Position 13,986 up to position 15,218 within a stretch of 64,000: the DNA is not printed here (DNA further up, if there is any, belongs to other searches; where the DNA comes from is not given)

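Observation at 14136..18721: DAHP synthase translationally coupled to a siderophore/B12-type ABC importer that has a second, leaderless binding protein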

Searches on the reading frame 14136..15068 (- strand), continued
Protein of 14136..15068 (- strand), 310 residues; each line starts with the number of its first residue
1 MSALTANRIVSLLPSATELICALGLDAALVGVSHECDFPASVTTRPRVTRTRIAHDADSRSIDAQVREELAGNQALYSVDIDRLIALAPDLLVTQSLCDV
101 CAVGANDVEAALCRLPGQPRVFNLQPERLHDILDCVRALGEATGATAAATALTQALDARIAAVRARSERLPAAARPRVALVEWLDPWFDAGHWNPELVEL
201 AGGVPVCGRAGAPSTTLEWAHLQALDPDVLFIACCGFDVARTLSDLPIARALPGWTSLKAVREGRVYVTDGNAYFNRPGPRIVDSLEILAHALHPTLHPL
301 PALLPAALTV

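Call 77: search_protein_families(library=pfam, proteins=[L026:7557-9470:+, L017:7366-9444:+, L009:8232-9389:+, L029:8465-9238:+, L033:8206-9045:+, L031:4946-6790:+, L017:11753-13207:+, L077:8411-9202:+, L077:6379-8313:+, L049:10984-11661:+], max_evalue=0.001)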
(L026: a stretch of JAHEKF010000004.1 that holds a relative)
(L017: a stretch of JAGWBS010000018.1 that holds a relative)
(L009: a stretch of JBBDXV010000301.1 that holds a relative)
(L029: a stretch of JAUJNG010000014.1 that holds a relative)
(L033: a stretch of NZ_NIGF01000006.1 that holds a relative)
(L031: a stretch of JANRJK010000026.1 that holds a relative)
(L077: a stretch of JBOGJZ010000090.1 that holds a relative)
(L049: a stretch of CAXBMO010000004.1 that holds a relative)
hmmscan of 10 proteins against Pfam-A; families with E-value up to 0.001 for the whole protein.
L026:7557-9470:+ (637 aa): 4 families
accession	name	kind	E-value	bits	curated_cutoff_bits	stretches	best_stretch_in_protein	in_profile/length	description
PF00593.30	TonB_dep_Rec_b-barrel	-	1.1e-35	124.7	27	1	199-611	15-436/436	TonB dependent receptor-like, beta-barrel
PF07715.20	Plug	-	6e-25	88.3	23.9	1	40-144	5-107/107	TonB-dependent Receptor Plug Domain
PF14905.12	OMP_b-brl_3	-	2.8e-07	30.4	27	1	432-568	207-339/408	Outer membrane protein beta-barrel family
PF13505.12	OMP_b-brl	-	6.7e-06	26.8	28.7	0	366-533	24-158/175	Outer membrane protein beta-barrel domain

L017:7366-9444:+ (692 aa): 3 families
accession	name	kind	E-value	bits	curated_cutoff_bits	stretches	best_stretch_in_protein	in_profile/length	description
PF00593.30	TonB_dep_Rec_b-barrel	-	4.7e-41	142.5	27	1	262-662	48-435/436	TonB dependent receptor-like, beta-barrel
PF07715.20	Plug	-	1.8e-23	83.5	23.9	1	102-206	5-107/107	TonB-dependent Receptor Plug Domain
PF10677.15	DUF2490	-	0.0003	21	29.8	0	262-351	25-99/186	Protein of unknown function (DUF2490)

L009:8232-9389:+ (385 aa): 2 families
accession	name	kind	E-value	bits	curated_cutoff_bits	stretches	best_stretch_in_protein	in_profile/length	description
PF00593.30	TonB_dep_Rec_b-barrel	-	3.9e-40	139.5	27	1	70-359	102-436/436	TonB dependent receptor-like, beta-barrel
PF14905.12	OMP_b-brl_3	-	2.1e-06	27.5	27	1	194-379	204-393/408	Outer membrane protein beta-barrel family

L029:8465-9238:+ (257 aa): 2 families
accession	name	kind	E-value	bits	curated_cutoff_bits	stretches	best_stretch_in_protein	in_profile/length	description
PF07596.16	SBP_bac_10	-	5.3e-09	36.9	23.3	1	37-67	2-32/268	Protein of unknown function (DUF1559)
PF07963.17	N_methyl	-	9.8e-09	34.9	21.2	1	7-32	2-27/27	Prokaryotic N-terminal methylation motif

L033:8206-9045:+ (279 aa): 2 families
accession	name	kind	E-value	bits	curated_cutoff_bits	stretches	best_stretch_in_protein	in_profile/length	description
PF07596.16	SBP_bac_10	-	1.2e-10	42.4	23.3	1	58-87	2-31/268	Protein of unknown function (DUF1559)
PF07963.17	N_methyl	-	2.1e-08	33.8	21.2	1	31-53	5-27/27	Prokaryotic N-terminal methylation motif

L031:4946-6790:+ (614 aa): 1 family
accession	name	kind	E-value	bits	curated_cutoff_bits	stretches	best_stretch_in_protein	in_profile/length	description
PF01497.23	Peripla_BP_2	-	7.7e-23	81.6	27.5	1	351-541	1-195/235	Periplasmic binding protein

L017:11753-13207:+ (484 aa): 3 families
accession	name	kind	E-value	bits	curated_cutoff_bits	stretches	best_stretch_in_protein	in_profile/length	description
PF07685.20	GATase_3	-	2.3e-39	135.5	27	1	257-430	1-193/196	CobB/CobQ-like glutamine amidotransferase domain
PF01656.29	CbiA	-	1.3e-22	80.5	25.4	1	5-234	2-121/125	CobQ/CobB/MinD/ParA nucleotide binding domain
PF13500.12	AAA_26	-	3e-13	50.5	27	1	3-230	2-195/198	AAA domain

L077:8411-9202:+ (263 aa): 2 families
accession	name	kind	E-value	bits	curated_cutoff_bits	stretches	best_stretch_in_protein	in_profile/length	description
PF00588.24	SpoU_methylase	-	1.2e-40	139.3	29.7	1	110-250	2-142/142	SpoU rRNA Methylase family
PF08032.17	SpoU_sub_bind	-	6.1e-18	65.4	22.8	1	15-87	2-75/76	RNA 2'-O ribose methyltransferase substrate binding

L077:6379-8313:+ (644 aa): 2 families
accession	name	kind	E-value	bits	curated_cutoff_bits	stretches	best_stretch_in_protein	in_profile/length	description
PF00749.27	tRNA-synt_1c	-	3.7e-102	341.9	23.4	1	130-455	2-314/314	tRNA synthetases class I (E and Q), catalytic domain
PF19269.4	Anticodon_2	-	2.4e-13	51.1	23.6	1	504-614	14-127/141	Anticodon binding domain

L049:10984-11661:+ (225 aa): 0 families

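Call 79: search_solved_structures(query=A7, max_evalue=10, show_alignments=1)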
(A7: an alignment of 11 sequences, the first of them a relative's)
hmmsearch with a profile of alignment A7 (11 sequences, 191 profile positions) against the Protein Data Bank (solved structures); distinct sequences matched with E-value up to 10: 1.
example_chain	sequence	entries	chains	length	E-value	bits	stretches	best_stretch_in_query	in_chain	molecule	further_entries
4hzu_S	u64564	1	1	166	0.0014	21.6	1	18-123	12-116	Predicted membrane protein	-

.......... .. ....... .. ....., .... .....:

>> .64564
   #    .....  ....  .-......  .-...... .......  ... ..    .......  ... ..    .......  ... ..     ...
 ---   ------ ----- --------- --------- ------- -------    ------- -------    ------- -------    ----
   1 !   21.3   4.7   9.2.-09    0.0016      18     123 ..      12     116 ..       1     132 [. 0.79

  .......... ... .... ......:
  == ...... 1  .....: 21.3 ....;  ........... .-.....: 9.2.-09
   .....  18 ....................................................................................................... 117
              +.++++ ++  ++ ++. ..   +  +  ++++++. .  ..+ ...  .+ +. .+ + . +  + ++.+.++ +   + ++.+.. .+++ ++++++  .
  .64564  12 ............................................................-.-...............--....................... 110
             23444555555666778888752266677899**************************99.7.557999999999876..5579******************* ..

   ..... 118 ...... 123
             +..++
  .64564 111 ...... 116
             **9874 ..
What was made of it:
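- Closest known: BtuM of Thiobacillus denitrificans. Same: BP2's frequent partner DUF6580 is also a small S-component-like membrane protein in B12 operons downstream of a TonB receptor (calls 77, 79).
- Closest known: BtuM of Thiobacillus denitrificans. Different: Its profile hits only an ECF S subunit, weakly (4hzu_S, E 0.0014; call 79).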

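Call 86: list_cluster_members(proteins=[P0079, P0085, P0041])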
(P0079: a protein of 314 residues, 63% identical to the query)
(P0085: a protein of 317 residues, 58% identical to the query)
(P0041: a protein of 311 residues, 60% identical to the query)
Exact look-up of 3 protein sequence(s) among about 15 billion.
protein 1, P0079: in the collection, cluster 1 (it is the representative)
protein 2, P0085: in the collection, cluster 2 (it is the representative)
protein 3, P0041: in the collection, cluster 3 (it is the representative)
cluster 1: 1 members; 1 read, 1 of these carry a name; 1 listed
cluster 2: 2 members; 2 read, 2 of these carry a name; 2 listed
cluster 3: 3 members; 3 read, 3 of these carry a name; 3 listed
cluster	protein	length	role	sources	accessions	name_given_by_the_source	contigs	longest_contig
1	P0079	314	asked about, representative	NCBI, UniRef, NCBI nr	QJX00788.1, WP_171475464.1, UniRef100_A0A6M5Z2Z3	cobalamin-binding protein [Frigoriglobus tundricola] | ABC transporter, substrate-binding protein (Cluster 8, B12/iron complex) n=1 ...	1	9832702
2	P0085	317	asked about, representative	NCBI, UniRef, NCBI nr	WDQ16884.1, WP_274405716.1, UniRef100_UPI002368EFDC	cobalamin-binding protein [Rhodopirellula sp. P2] | cobalamin-binding protein n=1 Tax=Rhodopirellula sp. P2 TaxID=2127060 RepID=UPI002368EFDC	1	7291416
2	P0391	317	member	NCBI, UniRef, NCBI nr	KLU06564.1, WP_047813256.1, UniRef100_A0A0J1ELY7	ABC transporter substrate-binding protein [Rhodopirellula islandica] | ABC transporter substrate-binding protein n=1 Tax=Rhodopirellula islandica TaxID=595434 ... | cobalamin-binding protein [Rhodopirellula islandica]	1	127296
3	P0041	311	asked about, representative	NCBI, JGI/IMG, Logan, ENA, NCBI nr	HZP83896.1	MAG TPA: cobalamin-binding protein [Chthonomonadaceae bacterium] | cobalamin-binding protein [Chthonomonadaceae bacterium]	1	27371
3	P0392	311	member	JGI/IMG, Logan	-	iron complex transport system substrate-binding protein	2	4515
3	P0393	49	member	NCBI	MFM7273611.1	MAG: cobalamin-binding protein, partial [Gammaproteobacteria bacterium]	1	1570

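Call 103: search_solved_structures(query=A1, max_evalue=0.00001, show_alignments=4)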
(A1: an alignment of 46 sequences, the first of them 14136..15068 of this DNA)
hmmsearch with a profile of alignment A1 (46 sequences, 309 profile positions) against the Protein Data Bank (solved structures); distinct sequences matched with E-value up to 0.00001: 21.
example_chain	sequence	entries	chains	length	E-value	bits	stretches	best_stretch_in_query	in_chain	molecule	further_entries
4m7o_A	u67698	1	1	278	2.6e-18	69.4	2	115-281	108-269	Iron-binding protein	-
5ysc_A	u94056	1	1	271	3.1e-18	69.2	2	117-287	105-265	Vitamin B12-binding protein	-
2r7a_A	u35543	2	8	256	3.2e-14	56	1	109-289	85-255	Bacterial heme binding protein | Periplasmic HEME binding protein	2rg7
5gj3_A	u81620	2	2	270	8.1e-12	48.1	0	107-284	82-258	Periplasmic binding protein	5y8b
4n01_A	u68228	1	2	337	3e-10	42.9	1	123-288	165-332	Periplasmic binding protein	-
2r79_A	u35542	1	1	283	1.3e-09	40.9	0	123-298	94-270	Periplasmic binding protein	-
4ljs_A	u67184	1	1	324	2.1e-09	40.2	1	127-294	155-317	Periplasmic binding protein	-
5joq_A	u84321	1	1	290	1.2e-08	37.7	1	121-267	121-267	Lmo2184 protein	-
1n4a_A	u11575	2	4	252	4e-08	36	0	98-227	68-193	Vitamin B12 transport protein btuF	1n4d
1n2z_A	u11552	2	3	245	4.1e-08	36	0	98-227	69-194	Vitamin B12 transport protein btuF | Vitamin B12-binding protein btuF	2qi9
4dbl_E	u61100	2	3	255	4.3e-08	35.9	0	98-227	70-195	Vitamin B12-binding protein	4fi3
5m3b_A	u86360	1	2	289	5.4e-08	35.6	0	64-227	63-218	Vitamin B12-binding protein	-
4mo9_A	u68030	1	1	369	7e-08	35.2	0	116-262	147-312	Periplasmic binding protein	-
5m34_A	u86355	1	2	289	7.1e-08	35.2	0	77-227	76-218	Vitamin B12-binding protein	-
5m2q_A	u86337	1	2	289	7.4e-08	35.1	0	78-227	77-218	Outer membrane protein A,Vitamin B12-binding protein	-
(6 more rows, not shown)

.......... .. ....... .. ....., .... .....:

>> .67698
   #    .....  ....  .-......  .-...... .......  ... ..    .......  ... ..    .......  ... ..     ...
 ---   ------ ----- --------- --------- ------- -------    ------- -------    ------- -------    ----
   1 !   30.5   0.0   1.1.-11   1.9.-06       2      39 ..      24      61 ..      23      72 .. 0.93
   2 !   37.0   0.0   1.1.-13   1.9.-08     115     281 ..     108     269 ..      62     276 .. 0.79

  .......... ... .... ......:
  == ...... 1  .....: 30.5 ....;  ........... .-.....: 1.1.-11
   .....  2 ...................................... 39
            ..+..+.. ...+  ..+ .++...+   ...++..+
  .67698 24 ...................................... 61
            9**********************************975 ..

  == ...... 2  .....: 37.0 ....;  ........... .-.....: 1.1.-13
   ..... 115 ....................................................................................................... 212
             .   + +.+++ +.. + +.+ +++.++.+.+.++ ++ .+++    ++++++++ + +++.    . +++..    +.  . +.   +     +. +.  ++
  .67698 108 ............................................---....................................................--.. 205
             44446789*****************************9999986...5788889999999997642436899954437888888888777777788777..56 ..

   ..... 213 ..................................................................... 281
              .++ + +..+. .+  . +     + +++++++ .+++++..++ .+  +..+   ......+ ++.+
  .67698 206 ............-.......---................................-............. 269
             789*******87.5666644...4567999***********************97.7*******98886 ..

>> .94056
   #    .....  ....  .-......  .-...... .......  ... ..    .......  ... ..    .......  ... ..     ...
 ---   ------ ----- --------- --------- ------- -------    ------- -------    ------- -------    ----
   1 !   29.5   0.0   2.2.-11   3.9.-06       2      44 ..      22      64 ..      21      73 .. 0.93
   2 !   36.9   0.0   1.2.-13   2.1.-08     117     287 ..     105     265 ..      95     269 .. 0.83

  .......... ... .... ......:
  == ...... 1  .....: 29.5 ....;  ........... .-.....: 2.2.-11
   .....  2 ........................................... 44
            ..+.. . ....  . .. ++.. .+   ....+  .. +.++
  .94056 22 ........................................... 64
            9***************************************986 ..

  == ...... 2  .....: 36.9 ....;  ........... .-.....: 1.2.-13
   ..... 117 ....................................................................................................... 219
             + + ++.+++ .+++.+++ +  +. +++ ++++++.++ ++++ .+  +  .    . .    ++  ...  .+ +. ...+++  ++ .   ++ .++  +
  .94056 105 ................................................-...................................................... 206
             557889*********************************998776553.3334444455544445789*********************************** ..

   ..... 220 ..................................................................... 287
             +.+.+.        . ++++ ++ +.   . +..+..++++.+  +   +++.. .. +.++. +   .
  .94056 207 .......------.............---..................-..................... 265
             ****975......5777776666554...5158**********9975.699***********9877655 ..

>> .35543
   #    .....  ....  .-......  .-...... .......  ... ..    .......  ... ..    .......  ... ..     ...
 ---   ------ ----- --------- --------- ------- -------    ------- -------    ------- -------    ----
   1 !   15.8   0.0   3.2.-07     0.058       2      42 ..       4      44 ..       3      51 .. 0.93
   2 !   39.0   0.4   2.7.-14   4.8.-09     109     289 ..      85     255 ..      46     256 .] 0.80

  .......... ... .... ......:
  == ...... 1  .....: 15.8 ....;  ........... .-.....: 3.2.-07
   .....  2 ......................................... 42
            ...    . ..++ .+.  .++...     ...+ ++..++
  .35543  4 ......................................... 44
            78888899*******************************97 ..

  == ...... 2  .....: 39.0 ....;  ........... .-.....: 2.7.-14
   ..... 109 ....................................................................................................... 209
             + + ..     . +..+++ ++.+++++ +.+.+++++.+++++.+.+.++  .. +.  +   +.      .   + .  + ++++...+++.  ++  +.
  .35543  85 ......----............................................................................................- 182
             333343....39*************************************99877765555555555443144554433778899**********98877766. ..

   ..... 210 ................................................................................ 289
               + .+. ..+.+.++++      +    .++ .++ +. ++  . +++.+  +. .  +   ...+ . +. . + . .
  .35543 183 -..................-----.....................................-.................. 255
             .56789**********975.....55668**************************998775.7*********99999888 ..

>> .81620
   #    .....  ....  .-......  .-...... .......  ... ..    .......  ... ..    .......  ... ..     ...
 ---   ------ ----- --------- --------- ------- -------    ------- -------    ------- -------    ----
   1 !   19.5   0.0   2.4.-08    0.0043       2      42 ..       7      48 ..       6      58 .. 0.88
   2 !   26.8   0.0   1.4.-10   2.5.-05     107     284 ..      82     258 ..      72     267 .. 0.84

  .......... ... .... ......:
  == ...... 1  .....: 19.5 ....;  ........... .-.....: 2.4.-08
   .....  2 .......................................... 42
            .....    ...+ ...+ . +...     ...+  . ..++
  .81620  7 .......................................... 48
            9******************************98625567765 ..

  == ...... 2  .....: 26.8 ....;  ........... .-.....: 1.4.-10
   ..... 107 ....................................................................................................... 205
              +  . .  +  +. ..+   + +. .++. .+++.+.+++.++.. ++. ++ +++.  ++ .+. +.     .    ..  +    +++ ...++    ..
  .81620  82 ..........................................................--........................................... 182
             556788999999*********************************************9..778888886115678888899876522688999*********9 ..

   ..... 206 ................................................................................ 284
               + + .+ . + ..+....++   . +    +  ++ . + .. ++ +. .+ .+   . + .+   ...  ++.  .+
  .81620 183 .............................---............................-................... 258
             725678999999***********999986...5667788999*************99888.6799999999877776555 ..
